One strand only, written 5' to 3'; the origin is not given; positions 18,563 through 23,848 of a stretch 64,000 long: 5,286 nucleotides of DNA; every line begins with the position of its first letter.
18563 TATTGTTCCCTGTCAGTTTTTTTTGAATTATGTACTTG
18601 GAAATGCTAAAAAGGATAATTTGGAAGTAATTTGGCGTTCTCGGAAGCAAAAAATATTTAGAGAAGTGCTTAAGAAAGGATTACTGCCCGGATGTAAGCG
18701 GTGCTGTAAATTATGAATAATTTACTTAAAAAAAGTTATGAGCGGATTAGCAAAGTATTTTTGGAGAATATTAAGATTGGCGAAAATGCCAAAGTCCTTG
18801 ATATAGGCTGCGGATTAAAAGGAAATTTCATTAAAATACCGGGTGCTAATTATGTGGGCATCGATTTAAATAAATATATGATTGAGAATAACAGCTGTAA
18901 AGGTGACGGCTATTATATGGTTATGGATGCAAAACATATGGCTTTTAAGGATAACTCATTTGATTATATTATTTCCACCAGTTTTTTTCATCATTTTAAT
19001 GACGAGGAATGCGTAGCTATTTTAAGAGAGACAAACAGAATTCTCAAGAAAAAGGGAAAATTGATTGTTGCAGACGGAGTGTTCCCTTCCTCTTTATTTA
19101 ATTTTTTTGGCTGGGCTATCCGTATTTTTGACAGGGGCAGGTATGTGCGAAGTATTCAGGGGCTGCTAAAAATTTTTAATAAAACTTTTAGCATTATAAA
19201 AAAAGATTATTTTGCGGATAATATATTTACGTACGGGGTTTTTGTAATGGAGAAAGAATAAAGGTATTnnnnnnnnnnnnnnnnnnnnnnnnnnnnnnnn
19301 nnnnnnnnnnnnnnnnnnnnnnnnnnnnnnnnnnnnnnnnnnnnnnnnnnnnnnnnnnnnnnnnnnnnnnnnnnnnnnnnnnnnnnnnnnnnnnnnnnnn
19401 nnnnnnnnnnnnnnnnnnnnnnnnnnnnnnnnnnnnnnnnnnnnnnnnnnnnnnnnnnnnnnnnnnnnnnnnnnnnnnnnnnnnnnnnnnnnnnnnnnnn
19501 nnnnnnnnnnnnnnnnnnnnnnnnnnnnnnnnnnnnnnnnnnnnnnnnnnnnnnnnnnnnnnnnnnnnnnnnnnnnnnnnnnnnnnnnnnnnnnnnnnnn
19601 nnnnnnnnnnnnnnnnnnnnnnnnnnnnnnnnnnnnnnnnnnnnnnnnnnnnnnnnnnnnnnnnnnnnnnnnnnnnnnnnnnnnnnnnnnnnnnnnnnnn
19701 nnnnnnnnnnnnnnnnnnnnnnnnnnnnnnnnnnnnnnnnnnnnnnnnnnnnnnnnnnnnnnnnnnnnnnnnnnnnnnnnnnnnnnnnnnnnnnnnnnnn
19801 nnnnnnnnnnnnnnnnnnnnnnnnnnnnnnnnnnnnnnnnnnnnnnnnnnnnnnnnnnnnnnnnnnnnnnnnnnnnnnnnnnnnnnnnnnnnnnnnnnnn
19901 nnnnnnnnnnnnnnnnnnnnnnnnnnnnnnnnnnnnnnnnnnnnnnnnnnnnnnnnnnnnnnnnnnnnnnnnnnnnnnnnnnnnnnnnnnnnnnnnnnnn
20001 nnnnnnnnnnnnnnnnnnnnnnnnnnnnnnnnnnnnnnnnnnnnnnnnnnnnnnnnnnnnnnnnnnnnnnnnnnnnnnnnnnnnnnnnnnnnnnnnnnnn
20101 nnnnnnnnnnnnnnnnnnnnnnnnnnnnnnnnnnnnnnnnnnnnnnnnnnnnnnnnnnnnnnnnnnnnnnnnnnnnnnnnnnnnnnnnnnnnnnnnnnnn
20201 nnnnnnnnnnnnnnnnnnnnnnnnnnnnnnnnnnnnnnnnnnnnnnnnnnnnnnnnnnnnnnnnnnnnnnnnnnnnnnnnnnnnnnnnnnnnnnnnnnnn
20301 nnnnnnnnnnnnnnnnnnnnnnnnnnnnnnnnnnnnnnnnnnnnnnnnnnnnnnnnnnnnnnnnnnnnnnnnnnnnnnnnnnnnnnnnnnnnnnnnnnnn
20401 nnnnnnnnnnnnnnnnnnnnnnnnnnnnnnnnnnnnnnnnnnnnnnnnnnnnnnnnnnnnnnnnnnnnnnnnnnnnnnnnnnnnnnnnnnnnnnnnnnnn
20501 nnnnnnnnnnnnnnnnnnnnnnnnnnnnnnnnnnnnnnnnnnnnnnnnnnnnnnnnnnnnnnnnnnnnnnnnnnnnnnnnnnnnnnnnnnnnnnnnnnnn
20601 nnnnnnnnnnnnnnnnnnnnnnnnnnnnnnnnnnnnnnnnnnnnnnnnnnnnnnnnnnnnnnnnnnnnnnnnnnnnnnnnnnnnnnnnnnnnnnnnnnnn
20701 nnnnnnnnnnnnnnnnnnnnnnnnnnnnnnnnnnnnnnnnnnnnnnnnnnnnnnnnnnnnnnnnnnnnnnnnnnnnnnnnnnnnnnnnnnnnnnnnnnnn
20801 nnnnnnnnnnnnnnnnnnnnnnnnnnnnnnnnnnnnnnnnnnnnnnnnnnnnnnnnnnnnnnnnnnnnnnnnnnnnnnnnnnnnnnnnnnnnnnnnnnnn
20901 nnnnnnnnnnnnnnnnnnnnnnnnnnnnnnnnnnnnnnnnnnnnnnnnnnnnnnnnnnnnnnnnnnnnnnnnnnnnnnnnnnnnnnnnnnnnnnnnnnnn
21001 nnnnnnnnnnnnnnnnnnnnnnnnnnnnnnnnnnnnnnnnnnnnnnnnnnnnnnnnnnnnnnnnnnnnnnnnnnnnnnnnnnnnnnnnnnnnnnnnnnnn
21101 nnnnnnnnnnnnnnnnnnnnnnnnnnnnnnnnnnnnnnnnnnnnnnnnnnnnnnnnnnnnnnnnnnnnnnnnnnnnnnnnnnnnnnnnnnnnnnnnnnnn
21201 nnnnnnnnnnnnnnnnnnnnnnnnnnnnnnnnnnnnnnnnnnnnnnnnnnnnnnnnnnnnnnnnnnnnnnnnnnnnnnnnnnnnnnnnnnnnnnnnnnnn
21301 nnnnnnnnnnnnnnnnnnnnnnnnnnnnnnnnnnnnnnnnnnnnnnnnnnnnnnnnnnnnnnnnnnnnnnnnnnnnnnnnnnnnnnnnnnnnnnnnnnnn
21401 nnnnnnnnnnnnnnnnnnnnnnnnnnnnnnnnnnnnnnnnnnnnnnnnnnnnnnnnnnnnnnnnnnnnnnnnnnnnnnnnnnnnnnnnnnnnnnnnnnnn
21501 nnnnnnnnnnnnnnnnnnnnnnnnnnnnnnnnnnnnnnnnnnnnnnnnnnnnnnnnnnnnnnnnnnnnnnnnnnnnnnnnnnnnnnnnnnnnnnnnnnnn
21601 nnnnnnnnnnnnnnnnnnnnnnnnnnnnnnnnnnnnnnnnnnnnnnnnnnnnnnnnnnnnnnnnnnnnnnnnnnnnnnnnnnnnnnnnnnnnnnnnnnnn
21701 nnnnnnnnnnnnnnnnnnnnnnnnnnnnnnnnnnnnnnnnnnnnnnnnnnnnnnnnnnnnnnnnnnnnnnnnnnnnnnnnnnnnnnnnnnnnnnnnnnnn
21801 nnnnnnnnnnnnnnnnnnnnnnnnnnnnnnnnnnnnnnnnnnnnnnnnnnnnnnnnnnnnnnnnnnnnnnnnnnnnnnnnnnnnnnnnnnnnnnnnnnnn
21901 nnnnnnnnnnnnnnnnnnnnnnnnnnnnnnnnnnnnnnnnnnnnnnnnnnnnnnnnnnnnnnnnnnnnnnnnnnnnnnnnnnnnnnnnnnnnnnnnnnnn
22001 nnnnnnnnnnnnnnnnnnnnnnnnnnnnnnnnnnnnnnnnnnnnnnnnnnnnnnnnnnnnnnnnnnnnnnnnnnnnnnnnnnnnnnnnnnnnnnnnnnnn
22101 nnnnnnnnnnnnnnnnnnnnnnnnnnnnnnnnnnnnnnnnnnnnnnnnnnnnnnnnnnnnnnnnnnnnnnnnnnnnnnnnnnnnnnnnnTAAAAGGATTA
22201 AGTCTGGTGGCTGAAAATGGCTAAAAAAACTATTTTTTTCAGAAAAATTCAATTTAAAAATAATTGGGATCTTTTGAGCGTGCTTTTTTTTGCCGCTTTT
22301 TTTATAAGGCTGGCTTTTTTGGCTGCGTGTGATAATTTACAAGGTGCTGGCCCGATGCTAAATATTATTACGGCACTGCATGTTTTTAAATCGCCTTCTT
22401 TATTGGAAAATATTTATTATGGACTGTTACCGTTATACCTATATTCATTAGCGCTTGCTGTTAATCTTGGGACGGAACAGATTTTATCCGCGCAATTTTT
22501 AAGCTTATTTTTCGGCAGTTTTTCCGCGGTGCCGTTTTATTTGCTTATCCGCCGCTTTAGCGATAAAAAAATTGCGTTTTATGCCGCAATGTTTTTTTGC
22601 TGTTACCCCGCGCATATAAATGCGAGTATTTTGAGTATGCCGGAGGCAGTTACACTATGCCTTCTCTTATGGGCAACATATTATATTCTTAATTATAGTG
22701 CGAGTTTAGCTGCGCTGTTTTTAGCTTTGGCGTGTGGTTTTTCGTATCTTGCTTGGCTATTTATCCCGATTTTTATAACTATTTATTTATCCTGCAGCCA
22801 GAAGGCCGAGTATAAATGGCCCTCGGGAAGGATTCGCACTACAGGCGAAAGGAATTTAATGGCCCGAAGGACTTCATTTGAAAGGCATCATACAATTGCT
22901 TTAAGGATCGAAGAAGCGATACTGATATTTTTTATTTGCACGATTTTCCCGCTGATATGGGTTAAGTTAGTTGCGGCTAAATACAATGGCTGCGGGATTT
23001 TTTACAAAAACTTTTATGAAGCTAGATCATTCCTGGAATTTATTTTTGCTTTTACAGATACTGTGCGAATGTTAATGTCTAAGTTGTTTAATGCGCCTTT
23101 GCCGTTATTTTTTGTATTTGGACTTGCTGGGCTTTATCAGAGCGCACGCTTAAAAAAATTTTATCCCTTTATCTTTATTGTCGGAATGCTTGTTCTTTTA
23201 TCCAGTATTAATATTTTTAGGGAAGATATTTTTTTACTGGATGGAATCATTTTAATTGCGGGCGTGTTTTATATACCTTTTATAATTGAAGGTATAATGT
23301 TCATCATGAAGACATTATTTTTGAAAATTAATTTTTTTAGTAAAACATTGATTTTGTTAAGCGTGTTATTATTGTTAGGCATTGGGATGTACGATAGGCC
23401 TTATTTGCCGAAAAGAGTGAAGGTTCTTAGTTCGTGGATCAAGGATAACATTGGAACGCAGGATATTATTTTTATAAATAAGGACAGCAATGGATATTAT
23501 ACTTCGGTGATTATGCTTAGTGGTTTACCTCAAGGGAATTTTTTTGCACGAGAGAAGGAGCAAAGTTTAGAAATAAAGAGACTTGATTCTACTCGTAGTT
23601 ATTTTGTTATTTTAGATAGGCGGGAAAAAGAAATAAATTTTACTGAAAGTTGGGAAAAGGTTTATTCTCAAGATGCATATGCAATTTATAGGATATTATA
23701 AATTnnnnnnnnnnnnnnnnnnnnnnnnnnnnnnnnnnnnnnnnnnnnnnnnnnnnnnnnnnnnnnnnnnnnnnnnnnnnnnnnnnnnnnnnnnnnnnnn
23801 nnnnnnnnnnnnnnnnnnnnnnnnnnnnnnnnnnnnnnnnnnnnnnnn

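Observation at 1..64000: Glycan-biosynthesis island saturated with radical SAM enzymes (19 rSAM domains in 64 kb)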

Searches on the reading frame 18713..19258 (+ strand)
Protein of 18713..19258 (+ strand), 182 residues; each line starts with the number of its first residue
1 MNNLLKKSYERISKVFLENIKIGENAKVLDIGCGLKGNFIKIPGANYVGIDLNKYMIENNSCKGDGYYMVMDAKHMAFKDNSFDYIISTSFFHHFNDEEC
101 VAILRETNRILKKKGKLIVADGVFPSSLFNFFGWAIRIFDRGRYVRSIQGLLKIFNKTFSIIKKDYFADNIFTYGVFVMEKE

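Call 5: search_protein_families(library=pfam, proteins=[window:18713-19258:+], max_evalue=0.001)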
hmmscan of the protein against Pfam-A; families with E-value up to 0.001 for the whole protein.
window:18713-19258:+ (182 aa): 11 families
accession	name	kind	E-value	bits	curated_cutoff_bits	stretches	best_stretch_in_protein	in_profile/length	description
PF08241.18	Methyltransf_11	-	1.7e-18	67.5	21.2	1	29-119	1-95/95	Methyltransferase domain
PF13649.12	Methyltransf_25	-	9.2e-15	55.5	27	1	28-115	1-97/97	Methyltransferase domain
PF13847.12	Methyltransf_31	-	1.3e-10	41.6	27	1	24-123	3-113/145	Methyltransferase domain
PF13489.12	Methyltransf_23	-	4.2e-09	36.8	27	1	16-121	13-118/164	Methyltransferase domain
PF08242.18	Methyltransf_12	-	7.4e-09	36.7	30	1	29-117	1-98/98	Methyltransferase domain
PF05175.20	MTS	-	9.1e-06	25.8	23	1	13-119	20-138/170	Methyltransferase small domain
PF02353.26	CMAS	-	3.6e-05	23.7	27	1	12-119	50-164/273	Mycolic acid cyclopropane synthetase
PF01209.24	Ubie_methyltran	-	6e-05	23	20.1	1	1-120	23-152/233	ubiE/COQ5 methyltransferase family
PF00891.24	Methyltransf_2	-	0.00019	21.3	22.3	1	3-125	41-170/210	O-methyltransferase domain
PF07021.18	MetW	-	0.00023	21.3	21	1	22-125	11-110/193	Methionine biosynthesis protein MetW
PF03848.20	TehB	-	0.00029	20.8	20.4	1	13-119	19-133/193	Tellurite resistance protein TehB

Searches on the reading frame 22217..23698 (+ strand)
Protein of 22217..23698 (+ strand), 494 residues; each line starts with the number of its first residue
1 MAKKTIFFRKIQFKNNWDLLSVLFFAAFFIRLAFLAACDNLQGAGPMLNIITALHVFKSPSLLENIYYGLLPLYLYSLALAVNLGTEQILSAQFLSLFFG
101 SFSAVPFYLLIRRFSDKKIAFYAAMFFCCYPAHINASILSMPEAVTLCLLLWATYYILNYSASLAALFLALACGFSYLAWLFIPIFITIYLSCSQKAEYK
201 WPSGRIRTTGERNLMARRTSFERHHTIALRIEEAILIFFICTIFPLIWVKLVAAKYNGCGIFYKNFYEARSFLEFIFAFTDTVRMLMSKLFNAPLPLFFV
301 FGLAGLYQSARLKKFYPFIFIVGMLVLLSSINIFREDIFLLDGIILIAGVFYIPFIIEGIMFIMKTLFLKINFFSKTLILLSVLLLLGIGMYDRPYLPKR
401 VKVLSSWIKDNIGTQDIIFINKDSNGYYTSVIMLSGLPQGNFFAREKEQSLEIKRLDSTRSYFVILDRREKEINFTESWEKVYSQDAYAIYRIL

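Call 5: search_protein_families(library=pfam, proteins=[window:22217-23698:+], max_evalue=0.001)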
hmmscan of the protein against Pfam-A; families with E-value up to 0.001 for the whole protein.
window:22217-23698:+ (494 aa): 0 families

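Call 88: search_protein_families(library=pfam, proteins=[window:22217-23698:+], max_evalue=0.5)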
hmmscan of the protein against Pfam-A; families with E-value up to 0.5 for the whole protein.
window:22217-23698:+ (494 aa): 1 family
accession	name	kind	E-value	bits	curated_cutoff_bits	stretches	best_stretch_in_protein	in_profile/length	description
PF13231.12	PMT_2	-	0.0048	17.6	26.1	1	72-179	4-118/160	Dolichyl-phosphate-mannose-protein mannosyltransferase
